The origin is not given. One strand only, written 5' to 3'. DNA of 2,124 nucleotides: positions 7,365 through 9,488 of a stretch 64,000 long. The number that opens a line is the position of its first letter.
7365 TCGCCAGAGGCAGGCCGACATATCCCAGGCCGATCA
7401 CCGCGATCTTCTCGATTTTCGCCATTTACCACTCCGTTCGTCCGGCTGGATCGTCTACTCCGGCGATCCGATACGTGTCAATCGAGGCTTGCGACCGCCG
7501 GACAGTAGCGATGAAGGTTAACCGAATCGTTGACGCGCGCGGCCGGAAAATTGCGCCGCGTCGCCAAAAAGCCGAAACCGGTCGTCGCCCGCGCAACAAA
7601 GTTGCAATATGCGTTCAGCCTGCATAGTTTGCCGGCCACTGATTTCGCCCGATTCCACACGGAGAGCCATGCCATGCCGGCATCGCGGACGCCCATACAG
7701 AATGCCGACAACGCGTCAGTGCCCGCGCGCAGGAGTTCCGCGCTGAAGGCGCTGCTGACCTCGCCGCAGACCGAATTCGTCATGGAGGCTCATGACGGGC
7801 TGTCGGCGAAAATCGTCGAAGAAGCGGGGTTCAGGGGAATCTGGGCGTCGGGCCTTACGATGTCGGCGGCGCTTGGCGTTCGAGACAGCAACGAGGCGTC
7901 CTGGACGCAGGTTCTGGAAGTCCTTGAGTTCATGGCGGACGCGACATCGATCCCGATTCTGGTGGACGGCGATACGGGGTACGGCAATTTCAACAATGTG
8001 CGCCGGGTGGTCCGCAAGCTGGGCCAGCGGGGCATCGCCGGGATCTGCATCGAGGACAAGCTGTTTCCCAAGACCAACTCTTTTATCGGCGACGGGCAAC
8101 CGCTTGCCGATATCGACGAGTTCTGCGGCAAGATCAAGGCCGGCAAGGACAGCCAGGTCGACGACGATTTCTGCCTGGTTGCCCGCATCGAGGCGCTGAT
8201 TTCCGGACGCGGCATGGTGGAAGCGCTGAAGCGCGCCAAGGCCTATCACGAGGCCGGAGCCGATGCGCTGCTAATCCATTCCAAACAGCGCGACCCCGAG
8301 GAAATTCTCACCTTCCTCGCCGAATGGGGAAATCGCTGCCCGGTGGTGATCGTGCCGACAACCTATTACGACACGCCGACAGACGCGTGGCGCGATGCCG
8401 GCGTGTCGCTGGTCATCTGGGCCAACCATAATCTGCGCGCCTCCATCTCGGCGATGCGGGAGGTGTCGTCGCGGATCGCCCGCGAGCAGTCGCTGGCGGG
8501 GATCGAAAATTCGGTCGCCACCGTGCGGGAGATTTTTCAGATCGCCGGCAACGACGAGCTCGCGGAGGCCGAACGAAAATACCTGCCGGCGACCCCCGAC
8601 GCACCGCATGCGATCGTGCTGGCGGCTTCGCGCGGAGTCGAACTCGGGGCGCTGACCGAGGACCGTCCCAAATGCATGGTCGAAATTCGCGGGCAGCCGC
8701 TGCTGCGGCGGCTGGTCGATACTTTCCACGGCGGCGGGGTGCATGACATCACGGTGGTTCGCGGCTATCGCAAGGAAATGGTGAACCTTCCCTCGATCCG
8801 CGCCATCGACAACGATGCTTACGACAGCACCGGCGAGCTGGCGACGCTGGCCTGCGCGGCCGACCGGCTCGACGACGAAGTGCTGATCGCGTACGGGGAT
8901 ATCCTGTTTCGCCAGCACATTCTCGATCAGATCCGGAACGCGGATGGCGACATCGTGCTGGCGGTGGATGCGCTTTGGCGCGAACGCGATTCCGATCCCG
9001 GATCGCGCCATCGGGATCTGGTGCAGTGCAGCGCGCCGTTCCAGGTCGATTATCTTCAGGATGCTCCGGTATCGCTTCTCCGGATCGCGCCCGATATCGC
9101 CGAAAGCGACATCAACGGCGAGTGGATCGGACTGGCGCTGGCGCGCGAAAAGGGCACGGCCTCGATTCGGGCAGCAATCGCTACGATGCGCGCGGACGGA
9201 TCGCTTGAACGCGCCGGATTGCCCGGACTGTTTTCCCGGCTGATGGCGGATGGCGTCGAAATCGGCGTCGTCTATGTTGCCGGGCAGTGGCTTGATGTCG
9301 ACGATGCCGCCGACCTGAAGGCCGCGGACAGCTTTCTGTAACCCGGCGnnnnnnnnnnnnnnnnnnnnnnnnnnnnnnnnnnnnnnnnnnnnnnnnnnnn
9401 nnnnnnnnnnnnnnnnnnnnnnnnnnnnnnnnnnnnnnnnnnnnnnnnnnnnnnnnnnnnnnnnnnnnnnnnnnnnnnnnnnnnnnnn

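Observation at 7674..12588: PEP mutase fused to a cytidylyltransferase next to a B12-radical-SAM enzyme (a Fom1/Fom3-like combination), with no phosphonopyruvate decarboxylase in the window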

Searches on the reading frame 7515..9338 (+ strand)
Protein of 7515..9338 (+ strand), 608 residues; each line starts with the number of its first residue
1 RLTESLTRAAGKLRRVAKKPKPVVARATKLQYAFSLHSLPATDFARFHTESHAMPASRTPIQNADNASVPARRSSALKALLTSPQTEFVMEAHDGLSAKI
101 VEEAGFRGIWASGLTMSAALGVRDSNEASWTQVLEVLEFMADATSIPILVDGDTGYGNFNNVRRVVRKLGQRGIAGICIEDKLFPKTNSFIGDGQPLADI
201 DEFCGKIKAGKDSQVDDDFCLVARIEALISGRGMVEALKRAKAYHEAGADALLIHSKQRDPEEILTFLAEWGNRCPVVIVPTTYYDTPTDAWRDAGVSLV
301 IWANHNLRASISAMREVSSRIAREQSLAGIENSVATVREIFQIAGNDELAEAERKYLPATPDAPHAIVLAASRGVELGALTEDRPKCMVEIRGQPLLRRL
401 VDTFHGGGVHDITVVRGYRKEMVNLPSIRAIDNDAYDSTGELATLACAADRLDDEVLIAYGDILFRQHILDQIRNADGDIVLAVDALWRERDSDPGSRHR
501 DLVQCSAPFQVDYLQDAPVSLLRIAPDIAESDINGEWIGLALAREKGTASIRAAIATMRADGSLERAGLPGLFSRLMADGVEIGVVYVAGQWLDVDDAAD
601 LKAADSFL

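Call 8: search_protein_families(library=pfam, proteins=[window:7515-9338:+], max_evalue=0.001)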
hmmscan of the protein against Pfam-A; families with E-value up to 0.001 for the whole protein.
window:7515-9338:+ (608 aa): 2 families
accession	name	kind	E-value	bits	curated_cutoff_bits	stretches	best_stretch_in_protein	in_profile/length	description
PF13714.12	PEP_mutase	-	3.1e-62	210.7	31.5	1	77-321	1-239/240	Phosphoenolpyruvate phosphomutase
PF12804.13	NTP_transf_3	-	1.9e-12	48.1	27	1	366-485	1-123/160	MobA-like NTP transferase domain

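Call 13: search_protein_families(library=ncbifam, proteins=[window:7674-9338:+], max_evalue=0.001)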
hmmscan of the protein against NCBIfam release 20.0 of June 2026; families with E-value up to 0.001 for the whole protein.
window:7674-9338:+ (555 aa): 18 families
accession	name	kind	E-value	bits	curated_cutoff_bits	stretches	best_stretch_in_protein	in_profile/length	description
TIGR02320.1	PEP_mutase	equivalog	1.4e-117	391.7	319.55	1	24-294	1-283/284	phosphoenolpyruvate mutase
TIGR02321.1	Pphn_pyruv_hyd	equivalog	1.3e-76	257.5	374.4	1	21-304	4-289/290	phosphonopyruvate hydrolase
TIGR02317.1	prpB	equivalog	4.8e-41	140.8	354.4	1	22-296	3-275/285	methylisocitrate lyase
NF008455.0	PRK11320.1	equivalog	4.3e-31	108.2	353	1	35-291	22-277/295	methylisocitrate lyase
TIGR02319.1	CPEP_Pphonmut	equivalog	2.4e-26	92.7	420.05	1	22-203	6-186/294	carboxyvinyl-carboxyphosphonate phosphorylmutase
TIGR03992.1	Arch_glmU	subfamily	1.6e-15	56.9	292.1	1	312-431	2-128/393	bifunctional sugar-1-phosphate nucleotidylyltransferase/acetyltransferase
NF041313.1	UDPGP_AglF_Halo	equivalog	1.5e-14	54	400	1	312-422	2-118/234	UTP--glucose-1-phosphate uridylyltransferase AglF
NF041173.1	Sug_nt_acttase_Thmprot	equivalog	8.5e-10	38.1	600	1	313-432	3-128/405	bifunctional sugar-1-phosphate nucleotidylyltransferase/acetyltransferase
NF045761.1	NAMPUrTaseMurU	equivalog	3.5e-06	27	250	1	313-369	3-59/226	N-acetylmuramate alpha-1-phosphate uridylyltransferase MurU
NF045782.1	NicBOxredNboR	equivalog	5.2e-06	26.3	260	1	312-409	10-108/206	nicotine blue oxidoreductase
TIGR01208.1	rmlA_long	equivalog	7.8e-06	25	320.25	1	313-371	2-61/353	glucose-1-phosphate thymidylyltransferase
NF045697.1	MurNAcPUrMurU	equivalog_domain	1.3e-05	24.7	370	1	314-361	1-48/229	N-acetylmuramate alpha-1-phosphate uridylyltransferase MurU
TIGR02623.1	G1P_cyt_trans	equivalog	1.8e-05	24.3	300.25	1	313-370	3-60/255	glucose-1-phosphate cytidylyltransferase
NF045665.1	NTPtran_DVU1551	equivalog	2.6e-05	23.4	315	1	313-401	3-89/359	DVU_1551 family NTP transferase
NF010933.0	PRK14353.1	equivalog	3.1e-05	22.8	505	1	312-422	7-122/453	bifunctional UDP-N-acetylglucosamine diphosphorylase/glucosamine-1-phosphate N-acetyltransferase GlmU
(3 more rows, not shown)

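Call 14: search_solved_structures(query=window:7674-9338:+, max_evalue=0.001)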
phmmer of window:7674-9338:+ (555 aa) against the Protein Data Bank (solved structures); distinct sequences matched with E-value up to 0.001: 25.
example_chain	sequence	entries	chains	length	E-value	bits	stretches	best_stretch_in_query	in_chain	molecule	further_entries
1m1b_A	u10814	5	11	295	2.6e-124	418.9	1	17-306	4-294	PHOSPHOENOLPYRUVATE PHOSPHOMUTASE | PROTEIN (PHOSPHOENOLPYRUVATE MUTASE)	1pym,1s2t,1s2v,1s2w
1s2u_A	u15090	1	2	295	3.4e-123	415.2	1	17-306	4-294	Phosphoenolpyruvate phosphomutase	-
5unc_A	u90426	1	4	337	2.5e-79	270.5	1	16-314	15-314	PHOSPHOENOLPYRUVATE PHOSPHOMUTASE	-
2dua_A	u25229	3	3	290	2.1e-69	237.7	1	20-304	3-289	Phosphonopyruvate hydrolase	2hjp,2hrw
1zlp_A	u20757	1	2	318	3.4e-27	98.4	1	16-310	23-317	petal death protein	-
4iqd_A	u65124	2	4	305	1.4e-25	93.1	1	21-291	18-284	Carboxyvinyl-carboxyphosphonate phosphorylmutase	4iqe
1xg3_A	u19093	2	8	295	2.5e-22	82.4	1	23-289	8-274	Probable methylisocitrate lyase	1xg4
1mum_A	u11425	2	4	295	9e-22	80.5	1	23-289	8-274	2-methylisocitrate lyase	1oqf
3eoo_A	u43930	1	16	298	3.5e-21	78.6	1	24-249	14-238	Methylisocitrate lyase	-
3fa3_A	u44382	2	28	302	2.1e-20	76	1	22-299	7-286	2,3-dimethylmalate lyase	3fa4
6t4v_C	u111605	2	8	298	4.1e-20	75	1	44-288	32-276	2-methylisocitrate lyase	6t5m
1o5q_A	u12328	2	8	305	5.1e-20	74.7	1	24-289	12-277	Probable methylisocitrate lyase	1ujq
9hra_A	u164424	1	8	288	1e-18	70.4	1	39-261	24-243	2-methylisocitrate lyase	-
9hgk_A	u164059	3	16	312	1.3e-18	70.1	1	39-261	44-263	2-methylisocitrate lyase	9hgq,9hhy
9hgo_A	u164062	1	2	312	3.3e-18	68.8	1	39-261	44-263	2-methylisocitrate lyase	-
1jyk_A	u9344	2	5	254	2.1e-08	36.4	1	312-416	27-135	CTP:phosphocholine Cytidylyltransferase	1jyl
6pd1_A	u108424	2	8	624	0.00014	23.8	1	312-430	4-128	Nucleotidyl transferase/aminotransferase, class V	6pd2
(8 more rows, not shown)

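Call 17: find_homologous_proteins(query=window:7674-9338:+, max_evalue=1e-20)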
Query window:7674-9338:+ (555 aa): 8000 proteins with E <= 1e-20 among 8000 candidates; the best 120 are listed.
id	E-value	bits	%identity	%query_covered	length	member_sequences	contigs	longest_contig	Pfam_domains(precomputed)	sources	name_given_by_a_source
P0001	0.0e+0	1234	100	100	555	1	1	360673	PF13714.13,PF12804.14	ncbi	-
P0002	0.0e+0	1121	89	100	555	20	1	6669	PF13714.13,PF12804.14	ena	-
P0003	0.0e+0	1055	84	100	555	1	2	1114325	PF13714.13,PF12804.14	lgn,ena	-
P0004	0.0e+0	1051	84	100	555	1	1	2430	PF13714.13,PF12804.14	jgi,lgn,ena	-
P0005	0.0e+0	1044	85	97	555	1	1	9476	PF13714.13,PF12804.14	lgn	-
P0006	0.0e+0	1043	86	96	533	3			PF13714.13,PF12804.14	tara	tara:strand:- start:116 stop:1717 length:1602 start_codon:yes stop_codon:yes gene_type:complete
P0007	0.0e+0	1036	84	98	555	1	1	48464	PF13714.13,PF12804.14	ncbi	-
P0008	0.0e+0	1035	83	99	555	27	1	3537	PF13714.13,PF12804.14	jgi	jgi:phosphoenolpyruvate phosphomutase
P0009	5.3e-278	941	76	97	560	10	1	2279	PF13714.13,PF12804.14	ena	-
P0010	1.2e-275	933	75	99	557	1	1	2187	PF13714.13,PF12804.14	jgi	jgi:phosphoenolpyruvate phosphomutase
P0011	1.4e-273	926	76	100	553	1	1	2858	PF13714.13,PF12804.14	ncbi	ncbi:MAG: phosphoenolpyruvate mutase [Alphaproteobacteria bacterium]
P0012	7.9e-273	924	73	99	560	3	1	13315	PF13714.13,PF12804.14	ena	-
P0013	1.1e-272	923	75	100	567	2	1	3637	PF13714.13,PF12804.14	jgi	-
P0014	1.4e-272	923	76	100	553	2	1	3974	PF13714.13,PF12804.14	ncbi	ncbi:MAG: phosphoenolpyruvate mutase [Alphaproteobacteria bacterium]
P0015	7.9e-271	917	74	99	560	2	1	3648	PF13714.13,PF12804.14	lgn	-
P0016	9.4e-271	917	75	95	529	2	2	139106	PF13714.13,PF12804.14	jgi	jgi:phosphoenolpyruvate phosphomutase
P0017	9.6e-271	917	76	98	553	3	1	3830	PF13714.13,PF12804.14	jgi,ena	-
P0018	1.8e-270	916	75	97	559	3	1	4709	PF13714.13,PF12804.14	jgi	jgi:phosphoenolpyruvate phosphomutase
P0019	2.2e-270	916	74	99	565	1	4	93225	PF00483.30,PF13714.13,PF12804.14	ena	-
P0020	7.7e-270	914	74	97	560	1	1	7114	PF13714.13,PF12804.14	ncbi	-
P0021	1.9e-269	913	74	97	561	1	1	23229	PF13714.13,PF12804.14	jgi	jgi:phosphoenolpyruvate phosphomutase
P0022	1.7e-267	906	75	98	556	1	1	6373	PF13714.13,PF12804.14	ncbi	-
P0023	1.0e-266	904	74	97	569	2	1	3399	PF13714.13,PF12804.14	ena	-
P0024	3.3e-266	902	72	100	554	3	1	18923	PF13714.13,PF12804.14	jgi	jgi:phosphoenolpyruvate phosphomutase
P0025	2.4e-265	899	72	100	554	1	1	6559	PF13714.13,PF12804.14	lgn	-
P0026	4.9e-265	898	72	99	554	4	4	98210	PF13714.13,PF12804.14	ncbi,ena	-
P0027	1.3e-264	897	72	100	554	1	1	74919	PF00483.30,PF13714.13,PF12804.14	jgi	jgi:phosphoenolpyruvate phosphomutase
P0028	1.4e-264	897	72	100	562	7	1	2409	PF13714.13,PF12804.14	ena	-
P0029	5.4e-264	895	74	96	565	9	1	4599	PF13714.13,PF12804.14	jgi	-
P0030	7.8e-264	894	74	97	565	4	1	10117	PF00483.30,PF13714.13,PF12804.14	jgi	jgi:phosphoenolpyruvate phosphomutase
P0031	3.1e-263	892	73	97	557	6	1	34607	PF13714.13,PF12804.14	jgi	-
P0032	1.9e-262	890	71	99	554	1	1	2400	PF13714.13,PF12804.14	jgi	jgi:phosphoenolpyruvate phosphomutase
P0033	2.8e-262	889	72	97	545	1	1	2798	PF13714.13,PF12804.14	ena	-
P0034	3.3e-262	889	72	97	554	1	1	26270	PF13714.13,PF12804.14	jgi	-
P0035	7.8e-262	888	71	100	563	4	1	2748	PF13714.13,PF12804.14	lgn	-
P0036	8.9e-262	887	74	98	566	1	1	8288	PF13714.13,PF12804.14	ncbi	-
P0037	1.0e-260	884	70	99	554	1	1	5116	PF13714.13,PF12804.14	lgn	-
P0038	1.3e-259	880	70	100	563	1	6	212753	PF13714.13,PF12804.14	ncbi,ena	-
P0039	1.4e-259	880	70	99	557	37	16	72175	PF13714.13,PF12804.14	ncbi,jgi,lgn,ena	jgi:phosphoenolpyruvate phosphomutase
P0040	3.0e-258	876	71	100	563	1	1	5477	PF13714.13,PF12804.14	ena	-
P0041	3.6e-258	876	73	97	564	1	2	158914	PF13714.13,PF12804.14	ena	-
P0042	9.7e-257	871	73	97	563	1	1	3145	PF13714.13,PF12804.14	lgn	-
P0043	3.3e-256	869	70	99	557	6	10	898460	PF13714.13,PF12804.14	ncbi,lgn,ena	-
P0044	1.2e-255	867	74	94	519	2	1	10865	PF13714.13,PF12804.14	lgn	-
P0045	6.0e-255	865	70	98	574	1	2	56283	PF00483.30,PF13714.13,PF12804.14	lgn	-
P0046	8.0e-254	861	74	94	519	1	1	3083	PF13714.13,PF12804.14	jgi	jgi:phosphoenolpyruvate phosphomutase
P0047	1.8e-253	860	74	94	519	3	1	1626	PF13714.13,PF12804.14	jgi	jgi:phosphoenolpyruvate phosphomutase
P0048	2.0e-253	860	73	94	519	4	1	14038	PF13714.13,PF12804.14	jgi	jgi:phosphoenolpyruvate phosphomutase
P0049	2.2e-252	857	71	97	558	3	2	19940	PF00483.30,PF13714.13,PF12804.14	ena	-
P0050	3.0e-252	856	74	94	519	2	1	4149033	PF13714.13,PF12804.14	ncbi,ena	-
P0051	5.8e-252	855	72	97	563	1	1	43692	PF13714.13,PF12804.14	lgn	-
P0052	1.2e-251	854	74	94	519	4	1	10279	PF13714.13,PF12804.14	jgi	jgi:phosphoenolpyruvate phosphomutase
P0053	2.2e-251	853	69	99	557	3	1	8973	PF13714.13,PF12804.14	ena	-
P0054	2.6e-251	853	72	94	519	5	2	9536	PF13714.13,PF12804.14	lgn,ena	-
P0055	2.9e-250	849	72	94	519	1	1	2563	PF13714.13,PF12804.14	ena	-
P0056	1.1e-248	844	67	99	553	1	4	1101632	PF00483.30,PF13714.13,PF12804.14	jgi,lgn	-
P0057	1.8e-248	844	67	99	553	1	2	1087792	PF00483.30,PF13714.13,PF12804.14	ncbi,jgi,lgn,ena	-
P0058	7.9e-248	841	68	98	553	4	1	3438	PF13714.13,PF12804.14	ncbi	-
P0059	4.6e-247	839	70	97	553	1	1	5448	PF13714.13,PF12804.14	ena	-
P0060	5.8e-247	839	68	98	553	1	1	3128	PF13714.13,PF12804.14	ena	-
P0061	1.2e-246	838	69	97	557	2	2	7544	PF13714.13,PF12804.14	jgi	jgi:phosphoenolpyruvate phosphomutase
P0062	2.5e-246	836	68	97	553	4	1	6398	PF13714.13,PF12804.14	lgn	-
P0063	7.5e-245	832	69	97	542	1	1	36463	PF13714.13,PF12804.14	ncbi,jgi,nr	ncbi:MAG: phosphoenolpyruvate mutase [Alphaproteobacteria bacterium]|jgi:phosphoenolpyruvate phospho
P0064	5.9e-243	825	67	97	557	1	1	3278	PF13714.13,PF12804.14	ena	-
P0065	6.1e-243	825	68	98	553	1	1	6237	PF13714.13,PF12804.14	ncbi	ncbi:MAG: phosphoenolpyruvate mutase [Rhodospirillales bacterium]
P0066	1.5e-242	824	66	97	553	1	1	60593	PF13714.13,PF12804.14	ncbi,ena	-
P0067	3.0e-242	823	69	95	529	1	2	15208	PF13714.13,PF12804.14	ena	-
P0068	4.6e-242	822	66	100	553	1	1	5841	PF13714.13,PF12804.14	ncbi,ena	-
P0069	6.0e-242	822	67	98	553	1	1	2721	PF13714.13,PF12804.14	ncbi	-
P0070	1.7e-241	821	67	100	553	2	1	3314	PF13714.13,PF12804.14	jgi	jgi:phosphoenolpyruvate phosphomutase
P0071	1.8e-241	821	67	97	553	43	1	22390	PF13714.13,PF12804.14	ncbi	-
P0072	2.0e-241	820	65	100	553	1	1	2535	PF13714.13,PF12804.14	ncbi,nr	ncbi:MAG TPA: phosphoenolpyruvate mutase [Rhodospirillales bacterium]|nr:phosphoenolpyruvate mutase 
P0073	2.6e-241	820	69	95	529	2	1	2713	PF13714.13,PF12804.14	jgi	-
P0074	4.2e-241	819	67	98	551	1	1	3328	PF13714.13,PF12804.14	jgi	jgi:phosphoenolpyruvate phosphomutase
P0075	5.9e-241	819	67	97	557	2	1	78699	PF13714.13,PF12804.14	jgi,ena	-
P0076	7.5e-241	818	67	97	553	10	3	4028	PF13714.13,PF12804.14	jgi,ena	jgi:phosphoenolpyruvate phosphomutase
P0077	9.0e-241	818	67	100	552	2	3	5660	PF13714.13,PF12804.14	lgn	-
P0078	1.6e-240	817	68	97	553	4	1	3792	PF13714.13,PF12804.14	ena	-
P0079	2.7e-240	817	68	97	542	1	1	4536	PF13714.13,PF12804.14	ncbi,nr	ncbi:MAG: phosphoenolpyruvate mutase, partial [Rhodospirillales bacterium]|nr:phosphoenolpyruvate mu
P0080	3.0e-240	816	67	98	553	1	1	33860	PF13714.13,PF12804.14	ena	-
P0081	3.0e-240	816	66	97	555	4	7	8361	PF13714.13,PF12804.14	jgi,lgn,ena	-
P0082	4.2e-240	816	67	100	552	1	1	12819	PF13714.13,PF12804.14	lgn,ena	-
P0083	4.8e-240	816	65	99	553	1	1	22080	PF13714.13,PF12804.14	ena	-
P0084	7.3e-240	815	66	100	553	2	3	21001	PF13714.13,PF12804.14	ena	-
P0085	9.4e-240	815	67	98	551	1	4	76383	PF13714.13,PF12804.14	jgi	jgi:phosphoenolpyruvate phosphomutase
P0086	2.7e-239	813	67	98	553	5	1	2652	PF13714.13,PF12804.14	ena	-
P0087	3.8e-239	813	70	94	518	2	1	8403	PF13714.13,PF12804.14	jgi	-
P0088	5.5e-239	812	66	99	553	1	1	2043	PF13714.13,PF12804.14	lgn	-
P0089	5.7e-239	812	66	99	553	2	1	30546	PF13714.13,PF12804.14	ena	-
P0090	1.1e-238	811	68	97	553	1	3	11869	PF00483.30,PF13714.13,PF12804.14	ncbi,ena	-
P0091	1.2e-238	811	65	100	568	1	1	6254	PF13714.13,PF12804.14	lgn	-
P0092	1.2e-238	811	69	96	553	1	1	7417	PF13714.13,PF12804.14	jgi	-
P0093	1.3e-238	811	67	97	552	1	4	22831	PF13714.13,PF12804.14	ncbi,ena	-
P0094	1.5e-238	811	67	97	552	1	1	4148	PF13714.13,PF12804.14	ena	-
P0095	1.5e-238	811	68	97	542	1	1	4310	PF13714.13,PF12804.14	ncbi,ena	-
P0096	1.6e-238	811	65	99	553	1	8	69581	PF13714.13,PF12804.14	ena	-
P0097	1.7e-238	811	65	99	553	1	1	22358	PF13714.13,PF12804.14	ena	-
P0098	1.7e-238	811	67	99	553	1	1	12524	PF13714.13,PF12804.14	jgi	jgi:phosphoenolpyruvate phosphomutase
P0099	2.0e-238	810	66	99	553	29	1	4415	PF13714.13,PF12804.14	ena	-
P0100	2.2e-238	810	66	96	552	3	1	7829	PF13714.13,PF12804.14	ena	-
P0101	2.8e-238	810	66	98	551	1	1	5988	PF13714.13,PF12804.14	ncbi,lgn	-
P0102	3.1e-238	810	67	98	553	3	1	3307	PF13714.13,PF12804.14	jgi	jgi:phosphoenolpyruvate phosphomutase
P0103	3.5e-238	810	65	99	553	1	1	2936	PF13714.13,PF12804.14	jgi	jgi:phosphoenolpyruvate phosphomutase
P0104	3.9e-238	809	65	99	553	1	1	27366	PF13714.13,PF12804.14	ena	-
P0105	4.5e-238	809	66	97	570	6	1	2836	PF13714.13,PF12804.14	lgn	-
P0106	5.1e-238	809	68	96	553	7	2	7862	PF13714.13,PF12804.14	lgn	-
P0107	5.3e-238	809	65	100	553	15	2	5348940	PF13714.13,PF12804.14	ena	-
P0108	5.5e-238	809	66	97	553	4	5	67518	PF13714.13,PF12804.14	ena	-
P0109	5.6e-238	809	67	97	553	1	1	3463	PF13714.13,PF12804.14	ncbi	ncbi:MAG: phosphoenolpyruvate mutase [Rhodospirillales bacterium]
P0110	6.6e-238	809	66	97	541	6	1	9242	PF00483.30,PF13714.13,PF12804.14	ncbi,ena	-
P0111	7.0e-238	809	68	97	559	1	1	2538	PF13714.13,PF12804.14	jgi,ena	-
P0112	1.8e-237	807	65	98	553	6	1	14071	PF13714.13,PF12804.14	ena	-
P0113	2.6e-237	807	66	99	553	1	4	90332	PF13714.13,PF12804.14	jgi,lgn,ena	-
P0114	2.7e-237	807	65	98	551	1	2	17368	PF13714.13,PF12804.14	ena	-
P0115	3.7e-237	806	65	99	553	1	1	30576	PF13714.13,PF12804.14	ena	-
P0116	5.1e-237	806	66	100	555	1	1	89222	PF13714.13,PF12804.14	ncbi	-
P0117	5.5e-237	806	63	99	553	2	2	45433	PF13714.13,PF12804.14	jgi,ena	-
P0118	8.6e-237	805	67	98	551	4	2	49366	PF13714.13,PF12804.14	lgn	-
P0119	9.8e-237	805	64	99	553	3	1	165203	PF13714.13,PF12804.14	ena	-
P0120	1.3e-236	804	67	98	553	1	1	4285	PF13714.13,PF12804.14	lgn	-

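Call 18: find_encoding_contigs(protein=P0001, flank=10000, max_places=3)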
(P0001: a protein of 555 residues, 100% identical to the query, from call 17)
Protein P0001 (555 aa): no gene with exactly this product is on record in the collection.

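Call 25: find_encoding_contigs(protein=P0003, flank=10000, max_places=2)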
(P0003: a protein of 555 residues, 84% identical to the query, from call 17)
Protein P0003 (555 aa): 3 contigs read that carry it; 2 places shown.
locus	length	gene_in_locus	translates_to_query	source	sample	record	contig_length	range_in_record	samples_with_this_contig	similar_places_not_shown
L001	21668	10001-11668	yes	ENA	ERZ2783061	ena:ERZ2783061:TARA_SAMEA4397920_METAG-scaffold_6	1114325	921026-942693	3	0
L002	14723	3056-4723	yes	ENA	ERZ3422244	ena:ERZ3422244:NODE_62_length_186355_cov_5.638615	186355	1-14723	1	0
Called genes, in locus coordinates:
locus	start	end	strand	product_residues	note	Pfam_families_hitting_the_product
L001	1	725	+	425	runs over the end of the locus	PF01029:NusB, PF08241:Methyltransf_11 (faint), PF01189:Methyltr_RsmB-F, PF01728:FtsJ (weak), PF05175:MTS (faint), PF13649:Methyltransf_25 (weak), PF13847:Methyltransf_31 (weak)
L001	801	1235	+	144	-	PF19588:SxtJ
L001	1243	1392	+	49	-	PF19451:DUF5989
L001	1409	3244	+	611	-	PF02543:Carbam_trans_N, PF16861:Carbam_trans_C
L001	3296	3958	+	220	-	PF00834:Ribul_P_3_epim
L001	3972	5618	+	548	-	PF07940:Hepar_II_III_C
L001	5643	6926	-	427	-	PF03721:UDPG_MGDP_dh_N, PF00984:UDPG_MGDP_dh, PF03720:UDPG_MGDP_dh_C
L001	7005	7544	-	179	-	PF01583:APS_kinase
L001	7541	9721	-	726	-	PF00224:PK, PF14306:PUA_2, PF01747:ATP-sulfurylase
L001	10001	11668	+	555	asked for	PF13714:PEP_mutase, PF12804:NTP_transf_3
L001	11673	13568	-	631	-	PF00009:GTP_EFTU, PF01926:MMR_HSR1 (faint), PF13671:AAA_33 (faint), PF03144:GTP_EFTU_D2 (weak), PF22594:GTP-eEF1A_C, PF01583:APS_kinase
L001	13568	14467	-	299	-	PF01507:PAPS_reduct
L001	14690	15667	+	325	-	PF01073:3Beta_HSD, PF01370:Epimerase, PF02719:Polysacc_synt_2, PF04321:RmlD_sub_bind, PF05368:NmrA (faint), PF13460:NAD_binding_10 (weak), PF16363:GDP_Man_Dehyd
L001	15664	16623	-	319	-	PF01370:Epimerase, PF04321:RmlD_sub_bind (weak), PF16363:GDP_Man_Dehyd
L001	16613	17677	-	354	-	PF01370:Epimerase, PF04321:RmlD_sub_bind (weak), PF16363:GDP_Man_Dehyd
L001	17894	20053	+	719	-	PF00107:ADH_zinc_N, PF01408:GFO_IDH_MocA, PF22725:GFO_IDH_MocA_C3, PF02894:GFO_IDH_MocA_C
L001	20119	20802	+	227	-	PF13412:HTH_24 (weak)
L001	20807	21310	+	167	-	PF02357:NusG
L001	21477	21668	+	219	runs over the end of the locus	PF00702:Hydrolase, PF13419:HAD_2 (weak), PF13242:Hydrolase_like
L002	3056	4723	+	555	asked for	PF13714:PEP_mutase, PF12804:NTP_transf_3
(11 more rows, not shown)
